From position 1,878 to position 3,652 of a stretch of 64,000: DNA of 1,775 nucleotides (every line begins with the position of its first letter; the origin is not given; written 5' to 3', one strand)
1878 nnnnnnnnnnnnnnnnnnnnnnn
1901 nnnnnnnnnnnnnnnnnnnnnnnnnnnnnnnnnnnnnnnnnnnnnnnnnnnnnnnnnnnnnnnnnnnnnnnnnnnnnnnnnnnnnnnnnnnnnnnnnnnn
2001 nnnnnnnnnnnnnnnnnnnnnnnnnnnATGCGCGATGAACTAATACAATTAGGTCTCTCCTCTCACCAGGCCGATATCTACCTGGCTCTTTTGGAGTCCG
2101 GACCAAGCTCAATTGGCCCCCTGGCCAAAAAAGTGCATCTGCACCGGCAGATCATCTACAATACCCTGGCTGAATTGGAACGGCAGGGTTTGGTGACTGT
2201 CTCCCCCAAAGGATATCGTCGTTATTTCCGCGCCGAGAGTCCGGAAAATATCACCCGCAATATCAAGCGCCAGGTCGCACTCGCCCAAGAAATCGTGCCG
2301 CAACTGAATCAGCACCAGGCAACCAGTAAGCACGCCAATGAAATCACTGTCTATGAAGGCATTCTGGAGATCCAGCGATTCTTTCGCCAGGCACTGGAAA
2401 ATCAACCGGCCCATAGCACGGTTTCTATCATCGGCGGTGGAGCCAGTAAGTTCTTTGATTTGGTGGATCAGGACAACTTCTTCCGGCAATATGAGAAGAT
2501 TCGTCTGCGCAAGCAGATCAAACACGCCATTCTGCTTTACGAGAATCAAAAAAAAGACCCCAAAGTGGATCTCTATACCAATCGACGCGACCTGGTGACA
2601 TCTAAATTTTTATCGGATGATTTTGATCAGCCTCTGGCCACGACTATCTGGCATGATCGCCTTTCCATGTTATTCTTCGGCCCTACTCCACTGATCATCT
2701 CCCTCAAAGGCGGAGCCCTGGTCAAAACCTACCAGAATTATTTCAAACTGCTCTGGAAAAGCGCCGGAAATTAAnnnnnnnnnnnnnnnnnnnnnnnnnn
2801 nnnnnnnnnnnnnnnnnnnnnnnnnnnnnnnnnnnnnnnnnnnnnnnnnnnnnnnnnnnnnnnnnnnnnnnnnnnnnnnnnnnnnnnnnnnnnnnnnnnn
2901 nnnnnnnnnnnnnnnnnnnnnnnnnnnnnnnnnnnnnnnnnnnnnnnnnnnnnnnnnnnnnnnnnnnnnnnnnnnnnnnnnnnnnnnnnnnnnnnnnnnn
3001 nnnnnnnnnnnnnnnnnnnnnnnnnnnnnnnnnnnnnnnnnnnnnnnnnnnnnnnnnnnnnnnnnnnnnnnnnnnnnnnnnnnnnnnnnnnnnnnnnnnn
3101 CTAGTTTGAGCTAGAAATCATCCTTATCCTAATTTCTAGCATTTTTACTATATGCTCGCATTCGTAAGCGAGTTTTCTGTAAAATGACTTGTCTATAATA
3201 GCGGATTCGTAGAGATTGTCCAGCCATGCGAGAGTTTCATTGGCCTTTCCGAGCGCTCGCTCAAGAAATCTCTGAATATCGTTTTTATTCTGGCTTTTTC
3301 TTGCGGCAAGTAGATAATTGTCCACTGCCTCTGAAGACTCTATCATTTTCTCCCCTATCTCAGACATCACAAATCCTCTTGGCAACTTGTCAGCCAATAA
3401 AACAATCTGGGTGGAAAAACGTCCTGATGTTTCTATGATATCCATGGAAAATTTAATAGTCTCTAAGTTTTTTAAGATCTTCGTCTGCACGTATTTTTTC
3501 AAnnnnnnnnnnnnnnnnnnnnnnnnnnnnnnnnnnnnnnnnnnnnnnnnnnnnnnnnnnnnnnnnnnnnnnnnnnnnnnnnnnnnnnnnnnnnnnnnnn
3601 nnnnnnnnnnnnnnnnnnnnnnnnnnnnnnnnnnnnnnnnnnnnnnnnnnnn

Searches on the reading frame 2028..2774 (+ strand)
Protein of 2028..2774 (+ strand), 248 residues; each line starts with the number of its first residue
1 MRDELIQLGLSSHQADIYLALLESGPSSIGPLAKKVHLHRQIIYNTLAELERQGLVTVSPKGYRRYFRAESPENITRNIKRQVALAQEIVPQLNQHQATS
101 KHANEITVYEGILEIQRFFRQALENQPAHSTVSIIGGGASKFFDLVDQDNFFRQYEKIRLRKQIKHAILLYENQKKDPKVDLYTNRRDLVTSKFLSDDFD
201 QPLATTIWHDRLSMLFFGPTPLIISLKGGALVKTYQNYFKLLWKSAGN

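Call 16: search_protein_families(library=pfam, proteins=[window:2028-2774:+], max_evalue=1)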
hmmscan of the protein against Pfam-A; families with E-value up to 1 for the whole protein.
window:2028-2774:+ (248 aa): 11 families
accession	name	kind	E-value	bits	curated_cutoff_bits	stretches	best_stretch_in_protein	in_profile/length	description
PF01978.25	TrmB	-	3.1e-12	46.6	25.6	1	7-67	3-63/68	Sugar-specific transcriptional regulator TrmB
PF12840.13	HTH_20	-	2.7e-05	24.5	27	1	11-58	3-50/51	Helix-turn-helix domain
PF08279.18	HTH_11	-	6.7e-05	23.1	25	1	15-64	3-55/55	HTH domain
PF01047.28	MarR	-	0.00033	20.9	24.6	1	19-60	10-51/59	MarR family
PF12802.13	MarR_2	-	0.0015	19.1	27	1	9-59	2-55/61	MarR family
PF02082.26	Rrf2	-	0.0016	19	30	1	17-125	13-123/132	Iron-dependent Transcriptional regulator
PF25212.1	HVO_A0114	-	0.002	18.3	27.6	1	10-63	20-73/84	HVO_A0114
PF24270.1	HTH_Cmi2_C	-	0.013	16.1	27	1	15-61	78-123/125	Cmi2, C-terminal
PF21128.4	MCM4_WHD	-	0.053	14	24.4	0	43-68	49-74/75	MCM4, winged helix domain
PF08221.17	HTH_9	-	0.079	13.5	23.4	1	16-57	17-58/62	RNA polymerase III subunit RPC82 helix-turn-helix domain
PF25213.1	HVO_A0261_N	-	0.089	13.1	35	1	8-64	7-62/86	HVO_A0261 N-terminal domain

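Call 17: search_protein_families(library=phrogs, proteins=[window:2028-2774:+], max_evalue=0.1)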
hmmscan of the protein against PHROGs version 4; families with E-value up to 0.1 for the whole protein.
window:2028-2774:+ (248 aa): 5 families
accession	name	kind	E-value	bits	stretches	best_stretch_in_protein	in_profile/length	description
phrog_10086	-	DNA, RNA and nucleotide metabolism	0.00025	22.2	1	31-84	35-89/91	HTH DNA binding protein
phrog_1123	-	unknown function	0.011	16.6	1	9-63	28-83/112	-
phrog_186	-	DNA, RNA and nucleotide metabolism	0.012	16.3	1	8-101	38-129/308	DnaD-like helicase loader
phrog_24357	-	unknown function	0.024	15.9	1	111-184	3-75/95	-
phrog_2440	-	transcription regulation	0.039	14.9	1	21-64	37-85/126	transcriptional regulator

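Call 56: search_protein_families(library=padloc, proteins=[window:2028-2774:+], max_evalue=1)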
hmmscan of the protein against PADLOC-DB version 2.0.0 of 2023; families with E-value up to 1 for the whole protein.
window:2028-2774:+ (248 aa): 9 families
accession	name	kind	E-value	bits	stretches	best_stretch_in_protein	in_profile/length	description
PDLC01268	CasR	-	1.7e-06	26.1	1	9-61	121-170/179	"CAS-I,CAS-II,CAS-III,CAS-IV,CAS-V,CAS-VI; associated_signaling"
PDLC01438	Csa3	-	2.6e-06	25.7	1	11-190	147-272/305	"CAS-I,CAS-II,CAS-III,CAS-IV,CAS-V,CAS-VI; associated_signaling"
PDLC01434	CasR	-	1.5e-05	22.9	1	8-63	124-178/191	"CAS-I,CAS-II,CAS-III,CAS-IV,CAS-V,CAS-VI; associated_signaling"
PDLC01849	CARF3--CARF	-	0.0004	18.1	1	6-58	132-183/197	-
PDLC01044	Csa3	-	0.00056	17.9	1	13-63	137-184/194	Type I-A associated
PDLC01850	CARF3--CARF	-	0.0023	15.8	1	8-61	141-194/209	-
PDLC01720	Csa3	-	0.0032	16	1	17-75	30-88/118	Csa3_1_CAS-I-II-III-IV-V-VI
PDLC01863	CARF3--CARF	-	0.0087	13.8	1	7-67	114-172/182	-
PDLC03922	MkoB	-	0.028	11.7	1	19-64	35-78/610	-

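Call 57: search_protein_families(library=ncbifam, proteins=[window:2028-2774:+], max_evalue=1)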
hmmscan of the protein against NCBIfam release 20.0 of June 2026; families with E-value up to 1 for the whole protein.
window:2028-2774:+ (248 aa): 10 families
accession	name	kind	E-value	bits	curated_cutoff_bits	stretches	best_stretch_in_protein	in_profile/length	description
NF047390.1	TransRegTrmBL1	equivalog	3.3e-06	26.3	650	1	4-106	9-110/341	HTH-type sugar sensing transcriptional regulator TrmBL1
TIGR01884.1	cas_HTH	subfamily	2.8e-05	23.6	60.2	1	8-62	138-193/202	CRISPR-associated CARF protein Csa3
NF033788.1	HTH_metalloreg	subfamily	5.4e-05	22.9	55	1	16-73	15-72/77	metalloregulator ArsR/SmtB family transcription factor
NF053606.1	Sta1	subfamily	8.4e-05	22.6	80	1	9-82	17-96/100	Sta1 family transcriptional regulator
NF040851.1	tran_reg_TrmB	equivalog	0.00069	18.9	600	1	4-147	10-148/338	HTH-type sugar-sensing transcriptional regulator TrmB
NF047906.1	CdPbTransRegCmtR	equivalog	0.0038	17.1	150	1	15-67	24-75/104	Cd(II)/Pb(II)-sensing metalloregulatory transcriptional regulator CmtR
NF047392.1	TransRegTrmBHalo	equivalog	0.0065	15.5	500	1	9-123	17-128/349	HTH-type sugar sensing transcriptional regulator TrmB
NF040939.2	trans_reg_lrs14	equivalog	0.027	14.5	90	1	9-57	18-67/103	Lrs14 family HTH-type transcriptional regulator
NF041016.1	trans_reg_ArnR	equivalog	0.029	13.8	400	1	3-195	13-207/269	HTH-type transcriptional activator ArnR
TIGR00738.1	rrf2_super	superfamily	0.12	12.3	73.3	1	15-76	13-75/132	Rrf2 family transcriptional regulator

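Call 71: find_related_loci(query=window:2028-2774:+, collection=viral_contigs, flank=4000)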
Query window:2028-2774:+ (248 aa) in viral_contigs; peptide patterns used: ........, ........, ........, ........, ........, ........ (x = any residue, [..] = any of these).
15 stretches matched a pattern, but none encodes a relative of the query by tblastn (E <= 1e-3).

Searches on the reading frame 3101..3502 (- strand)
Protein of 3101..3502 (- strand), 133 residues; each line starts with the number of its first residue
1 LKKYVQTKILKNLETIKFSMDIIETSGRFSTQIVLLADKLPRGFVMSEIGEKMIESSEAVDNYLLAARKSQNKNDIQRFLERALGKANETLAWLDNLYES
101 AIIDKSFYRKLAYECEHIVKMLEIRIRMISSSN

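Call 49: search_protein_families(library=pfam, proteins=[window:3101-3502:-], max_evalue=0.01)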
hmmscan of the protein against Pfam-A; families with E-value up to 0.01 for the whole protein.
window:3101-3502:- (133 aa): 1 family
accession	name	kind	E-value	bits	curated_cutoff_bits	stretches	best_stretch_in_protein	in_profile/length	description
PF05635.17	23S_rRNA_IVP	-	2.9e-11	44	33.8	1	20-122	3-104/106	23S rRNA-intervening sequence protein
